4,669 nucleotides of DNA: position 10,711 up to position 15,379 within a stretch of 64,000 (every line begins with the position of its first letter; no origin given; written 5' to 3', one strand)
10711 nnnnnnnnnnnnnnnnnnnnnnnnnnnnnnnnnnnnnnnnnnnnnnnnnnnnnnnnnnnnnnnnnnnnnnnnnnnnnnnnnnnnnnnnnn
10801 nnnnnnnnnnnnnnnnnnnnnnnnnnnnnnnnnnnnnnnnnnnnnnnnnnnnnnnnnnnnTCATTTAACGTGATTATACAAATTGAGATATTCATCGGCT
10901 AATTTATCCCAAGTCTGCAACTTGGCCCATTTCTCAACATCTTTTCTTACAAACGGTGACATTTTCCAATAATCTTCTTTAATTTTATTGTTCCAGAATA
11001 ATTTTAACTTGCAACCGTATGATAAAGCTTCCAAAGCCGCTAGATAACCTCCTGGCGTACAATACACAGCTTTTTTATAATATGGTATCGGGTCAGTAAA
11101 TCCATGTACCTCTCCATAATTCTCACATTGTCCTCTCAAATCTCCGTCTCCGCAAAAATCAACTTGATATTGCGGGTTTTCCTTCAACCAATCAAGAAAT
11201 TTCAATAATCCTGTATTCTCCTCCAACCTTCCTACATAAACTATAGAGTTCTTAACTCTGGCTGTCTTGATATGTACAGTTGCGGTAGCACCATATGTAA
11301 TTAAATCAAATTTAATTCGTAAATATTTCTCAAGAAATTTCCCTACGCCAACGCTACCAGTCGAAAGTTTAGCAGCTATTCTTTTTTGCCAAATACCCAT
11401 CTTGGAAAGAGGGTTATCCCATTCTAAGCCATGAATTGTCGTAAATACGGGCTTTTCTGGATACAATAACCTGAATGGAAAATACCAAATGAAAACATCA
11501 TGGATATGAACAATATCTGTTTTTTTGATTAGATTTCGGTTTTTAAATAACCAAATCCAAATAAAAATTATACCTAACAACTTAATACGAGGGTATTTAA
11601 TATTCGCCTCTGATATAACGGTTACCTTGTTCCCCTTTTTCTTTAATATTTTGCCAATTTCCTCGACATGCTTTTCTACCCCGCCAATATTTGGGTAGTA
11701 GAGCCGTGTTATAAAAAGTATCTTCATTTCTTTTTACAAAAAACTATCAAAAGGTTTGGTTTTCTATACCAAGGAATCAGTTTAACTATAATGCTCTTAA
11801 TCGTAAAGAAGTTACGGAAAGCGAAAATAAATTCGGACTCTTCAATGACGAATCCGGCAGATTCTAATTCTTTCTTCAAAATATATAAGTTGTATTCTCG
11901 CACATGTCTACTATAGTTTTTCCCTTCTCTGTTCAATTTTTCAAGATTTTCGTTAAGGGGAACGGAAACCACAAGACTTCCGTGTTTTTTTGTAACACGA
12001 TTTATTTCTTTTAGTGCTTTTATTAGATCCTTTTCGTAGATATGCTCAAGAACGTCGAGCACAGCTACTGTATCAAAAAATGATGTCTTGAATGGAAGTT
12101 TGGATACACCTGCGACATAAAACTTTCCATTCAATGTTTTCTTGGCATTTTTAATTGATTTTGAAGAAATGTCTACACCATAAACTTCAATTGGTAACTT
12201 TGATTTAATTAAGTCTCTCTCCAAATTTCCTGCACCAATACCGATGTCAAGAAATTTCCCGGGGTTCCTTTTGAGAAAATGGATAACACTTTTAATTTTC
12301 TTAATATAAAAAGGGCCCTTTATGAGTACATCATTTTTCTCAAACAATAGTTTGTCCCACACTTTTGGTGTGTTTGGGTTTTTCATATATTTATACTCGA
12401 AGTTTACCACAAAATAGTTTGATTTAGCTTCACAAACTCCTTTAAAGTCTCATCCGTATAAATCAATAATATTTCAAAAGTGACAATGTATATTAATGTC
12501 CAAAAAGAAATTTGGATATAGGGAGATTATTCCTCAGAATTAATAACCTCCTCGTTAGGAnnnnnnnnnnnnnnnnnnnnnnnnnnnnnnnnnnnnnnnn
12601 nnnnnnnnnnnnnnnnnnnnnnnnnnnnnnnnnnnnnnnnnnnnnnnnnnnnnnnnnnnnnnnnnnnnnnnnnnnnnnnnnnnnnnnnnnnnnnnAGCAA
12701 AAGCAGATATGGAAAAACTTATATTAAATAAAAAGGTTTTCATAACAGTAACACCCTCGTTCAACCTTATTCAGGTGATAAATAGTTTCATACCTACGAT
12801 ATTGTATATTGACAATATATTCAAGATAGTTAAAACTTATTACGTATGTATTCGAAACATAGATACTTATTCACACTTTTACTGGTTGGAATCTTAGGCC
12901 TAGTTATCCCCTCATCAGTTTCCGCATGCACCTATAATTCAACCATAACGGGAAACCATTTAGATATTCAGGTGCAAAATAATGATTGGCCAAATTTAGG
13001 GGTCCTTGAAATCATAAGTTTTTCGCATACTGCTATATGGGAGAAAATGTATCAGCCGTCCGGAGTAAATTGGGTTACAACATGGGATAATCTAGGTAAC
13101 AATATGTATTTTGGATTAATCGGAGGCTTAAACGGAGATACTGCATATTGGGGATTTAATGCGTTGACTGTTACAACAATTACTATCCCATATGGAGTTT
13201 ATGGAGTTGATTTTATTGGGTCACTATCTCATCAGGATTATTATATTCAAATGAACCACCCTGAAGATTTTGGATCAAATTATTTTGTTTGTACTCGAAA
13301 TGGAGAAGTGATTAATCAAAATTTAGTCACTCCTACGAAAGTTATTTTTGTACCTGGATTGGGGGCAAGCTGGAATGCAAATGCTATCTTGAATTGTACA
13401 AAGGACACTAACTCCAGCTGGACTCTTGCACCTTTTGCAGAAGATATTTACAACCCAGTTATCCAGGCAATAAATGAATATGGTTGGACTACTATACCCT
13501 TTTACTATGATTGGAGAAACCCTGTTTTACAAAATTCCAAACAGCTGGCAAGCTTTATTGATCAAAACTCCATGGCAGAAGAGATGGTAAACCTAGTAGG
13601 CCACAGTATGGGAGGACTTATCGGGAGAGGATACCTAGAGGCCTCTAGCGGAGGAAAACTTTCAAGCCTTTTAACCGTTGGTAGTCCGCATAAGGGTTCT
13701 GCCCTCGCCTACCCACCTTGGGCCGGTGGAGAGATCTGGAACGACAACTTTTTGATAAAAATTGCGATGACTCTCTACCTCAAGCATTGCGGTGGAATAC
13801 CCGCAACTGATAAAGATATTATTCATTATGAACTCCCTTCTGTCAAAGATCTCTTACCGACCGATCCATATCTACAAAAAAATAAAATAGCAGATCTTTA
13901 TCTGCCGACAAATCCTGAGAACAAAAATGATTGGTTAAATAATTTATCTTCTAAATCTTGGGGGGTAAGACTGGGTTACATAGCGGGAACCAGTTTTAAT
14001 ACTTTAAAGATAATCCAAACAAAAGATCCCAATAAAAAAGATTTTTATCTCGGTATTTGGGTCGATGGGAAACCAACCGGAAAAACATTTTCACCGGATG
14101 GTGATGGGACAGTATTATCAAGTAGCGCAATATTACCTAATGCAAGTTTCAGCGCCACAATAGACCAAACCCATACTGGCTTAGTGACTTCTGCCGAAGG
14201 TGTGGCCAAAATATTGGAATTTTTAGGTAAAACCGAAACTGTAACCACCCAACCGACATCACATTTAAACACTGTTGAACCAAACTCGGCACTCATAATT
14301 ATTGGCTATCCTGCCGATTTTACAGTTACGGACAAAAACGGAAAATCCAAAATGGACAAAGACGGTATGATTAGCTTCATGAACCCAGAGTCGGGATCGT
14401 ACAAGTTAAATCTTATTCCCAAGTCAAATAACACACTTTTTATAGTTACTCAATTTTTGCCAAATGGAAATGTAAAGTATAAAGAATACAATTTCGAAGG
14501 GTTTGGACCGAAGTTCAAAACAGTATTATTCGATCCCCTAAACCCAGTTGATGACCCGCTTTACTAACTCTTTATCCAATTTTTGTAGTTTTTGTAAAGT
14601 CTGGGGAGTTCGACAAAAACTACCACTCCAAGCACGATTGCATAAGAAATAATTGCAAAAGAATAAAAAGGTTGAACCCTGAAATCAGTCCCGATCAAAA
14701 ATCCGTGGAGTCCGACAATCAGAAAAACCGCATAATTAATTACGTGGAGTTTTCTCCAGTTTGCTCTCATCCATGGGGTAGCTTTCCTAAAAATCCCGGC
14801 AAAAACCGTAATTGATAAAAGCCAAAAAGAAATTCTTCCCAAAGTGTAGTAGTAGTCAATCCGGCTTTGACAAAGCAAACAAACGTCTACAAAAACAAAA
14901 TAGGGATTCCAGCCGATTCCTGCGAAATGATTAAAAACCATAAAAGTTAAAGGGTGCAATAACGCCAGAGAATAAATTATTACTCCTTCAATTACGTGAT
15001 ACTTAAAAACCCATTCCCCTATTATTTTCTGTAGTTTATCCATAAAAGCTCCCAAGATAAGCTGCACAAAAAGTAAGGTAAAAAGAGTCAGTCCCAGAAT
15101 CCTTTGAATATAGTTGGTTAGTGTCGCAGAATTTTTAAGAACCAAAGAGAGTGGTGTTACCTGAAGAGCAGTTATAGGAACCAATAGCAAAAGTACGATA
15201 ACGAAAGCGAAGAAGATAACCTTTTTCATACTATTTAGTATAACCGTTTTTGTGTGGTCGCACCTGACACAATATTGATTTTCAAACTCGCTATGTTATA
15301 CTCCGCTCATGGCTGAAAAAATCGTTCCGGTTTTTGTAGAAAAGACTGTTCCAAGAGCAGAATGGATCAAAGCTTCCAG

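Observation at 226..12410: Surface-glycan locus predicted to make a C-methylated, O-methylated 6-deoxy amino sugar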

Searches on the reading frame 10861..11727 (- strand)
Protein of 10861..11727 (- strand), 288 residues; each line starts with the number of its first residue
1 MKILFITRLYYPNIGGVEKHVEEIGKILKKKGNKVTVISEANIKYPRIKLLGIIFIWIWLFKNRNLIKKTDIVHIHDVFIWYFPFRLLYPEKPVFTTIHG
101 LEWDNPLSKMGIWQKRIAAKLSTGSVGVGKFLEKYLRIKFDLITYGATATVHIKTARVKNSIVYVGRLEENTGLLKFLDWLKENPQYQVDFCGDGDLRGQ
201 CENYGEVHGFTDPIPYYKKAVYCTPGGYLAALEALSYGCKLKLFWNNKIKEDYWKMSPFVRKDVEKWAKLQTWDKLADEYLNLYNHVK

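Call 3: search_protein_families(library=pfam, proteins=[window:10861-11727:-])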
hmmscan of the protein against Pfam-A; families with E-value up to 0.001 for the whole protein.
window:10861-11727:- (288 aa): 2 families
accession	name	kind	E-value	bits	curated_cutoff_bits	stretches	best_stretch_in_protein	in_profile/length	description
PF13439.12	Glyco_transf_4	-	3.1e-11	44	28.5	1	14-136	1-148/170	Glycosyltransferase Family 4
PF13692.12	Glyco_trans_1_4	-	0.00072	20.3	27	0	160-239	2-101/142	Glycosyl transferases group 1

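Call 4: search_protein_families(library=ncbifam, proteins=[window:10861-11727:-])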
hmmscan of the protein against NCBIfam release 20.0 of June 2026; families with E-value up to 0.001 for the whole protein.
window:10861-11727:- (288 aa): 0 families

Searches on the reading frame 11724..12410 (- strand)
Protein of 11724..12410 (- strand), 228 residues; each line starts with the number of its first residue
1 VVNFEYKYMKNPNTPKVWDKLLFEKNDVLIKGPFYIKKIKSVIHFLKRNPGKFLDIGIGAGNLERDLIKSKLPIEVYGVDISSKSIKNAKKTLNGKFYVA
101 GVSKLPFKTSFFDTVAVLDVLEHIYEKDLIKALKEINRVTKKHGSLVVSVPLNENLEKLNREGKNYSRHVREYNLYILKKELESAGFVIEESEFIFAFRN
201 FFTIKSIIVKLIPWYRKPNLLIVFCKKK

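Call 5: search_protein_families(library=pfam, proteins=[window:11724-12410:-])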
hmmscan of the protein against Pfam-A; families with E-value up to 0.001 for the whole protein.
window:11724-12410:- (228 aa): 8 families
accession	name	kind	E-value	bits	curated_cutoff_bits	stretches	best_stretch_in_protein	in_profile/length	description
PF08241.18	Methyltransf_11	-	4.7e-18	66.1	21.2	1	54-148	1-95/95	Methyltransferase domain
PF13649.12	Methyltransf_25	-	1.3e-15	58.3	27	1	54-144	2-97/97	Methyltransferase domain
PF13489.12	Methyltransf_23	-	7.3e-14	52.3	27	1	38-191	8-163/164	Methyltransferase domain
PF13847.12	Methyltransf_31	-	3.6e-13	49.9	27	1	52-168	6-130/145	Methyltransferase domain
PF08242.18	Methyltransf_12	-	1.3e-09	39.1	30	1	54-145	1-97/98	Methyltransferase domain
PF01209.24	Ubie_methyltran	-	2.4e-07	30.8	20.1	1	44-188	42-191/233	ubiE/COQ5 methyltransferase family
PF02353.26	CMAS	-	1.3e-05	25.1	27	1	36-165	48-181/273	Mycolic acid cyclopropane synthetase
PF05219.18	DREV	-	1.8e-05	24.5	26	1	48-153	93-193/265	DREV methyltransferase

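Call 38: search_protein_families(library=ncbifam, max_evalue=1e-20, proteins=[window:11724-12410:-])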
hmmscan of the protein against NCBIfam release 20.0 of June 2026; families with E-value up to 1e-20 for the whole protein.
window:11724-12410:- (228 aa): 0 families

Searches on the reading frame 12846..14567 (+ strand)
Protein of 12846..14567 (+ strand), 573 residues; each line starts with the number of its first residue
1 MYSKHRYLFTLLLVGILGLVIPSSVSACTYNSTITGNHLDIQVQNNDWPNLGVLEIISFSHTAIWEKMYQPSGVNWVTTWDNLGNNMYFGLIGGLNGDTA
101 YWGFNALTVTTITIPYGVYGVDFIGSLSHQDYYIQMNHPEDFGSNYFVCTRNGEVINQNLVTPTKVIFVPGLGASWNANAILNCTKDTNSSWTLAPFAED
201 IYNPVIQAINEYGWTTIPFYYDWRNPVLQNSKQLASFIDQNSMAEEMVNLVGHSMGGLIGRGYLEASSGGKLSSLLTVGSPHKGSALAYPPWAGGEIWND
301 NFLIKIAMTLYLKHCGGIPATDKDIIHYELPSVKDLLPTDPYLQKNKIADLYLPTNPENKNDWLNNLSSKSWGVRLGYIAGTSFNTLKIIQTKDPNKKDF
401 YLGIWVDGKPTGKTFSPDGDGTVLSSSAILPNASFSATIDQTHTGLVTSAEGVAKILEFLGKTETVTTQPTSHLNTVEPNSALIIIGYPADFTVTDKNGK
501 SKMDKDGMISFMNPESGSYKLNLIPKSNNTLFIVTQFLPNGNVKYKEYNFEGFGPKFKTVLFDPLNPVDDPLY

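Call 5: search_protein_families(library=pfam, proteins=[window:12846-14567:+])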
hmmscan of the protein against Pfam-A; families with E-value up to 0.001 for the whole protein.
window:12846-14567:+ (573 aa): 4 families
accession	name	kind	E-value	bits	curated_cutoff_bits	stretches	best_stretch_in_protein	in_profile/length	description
PF02089.21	Palm_thioest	-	8.4e-08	32.7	26.8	1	231-286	55-114/254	Palmitoyl protein thioesterase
PF02450.21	LCAT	-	8.7e-07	28.9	21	1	201-310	68-190/392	Lecithin:cholesterol acyltransferase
PF07819.20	PGAP1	-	1.7e-06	28.4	24.3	1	236-287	81-134/233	PGAP1-like alpha/beta domain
PF24096.1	DUF7379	-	0.0003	21.2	33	1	228-290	51-120/191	Domain of unknown function (DUF7379)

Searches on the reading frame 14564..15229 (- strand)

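Call 5: search_protein_families(library=pfam, proteins=[window:14564-15229:-])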
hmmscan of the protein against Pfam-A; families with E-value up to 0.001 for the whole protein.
window:14564-15229:- (221 aa): 1 family
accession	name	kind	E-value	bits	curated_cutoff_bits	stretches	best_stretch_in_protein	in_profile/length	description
PF01794.25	Ferric_reduct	-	0.00014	22.4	28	1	45-172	1-120/121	Ferric reductase like transmembrane component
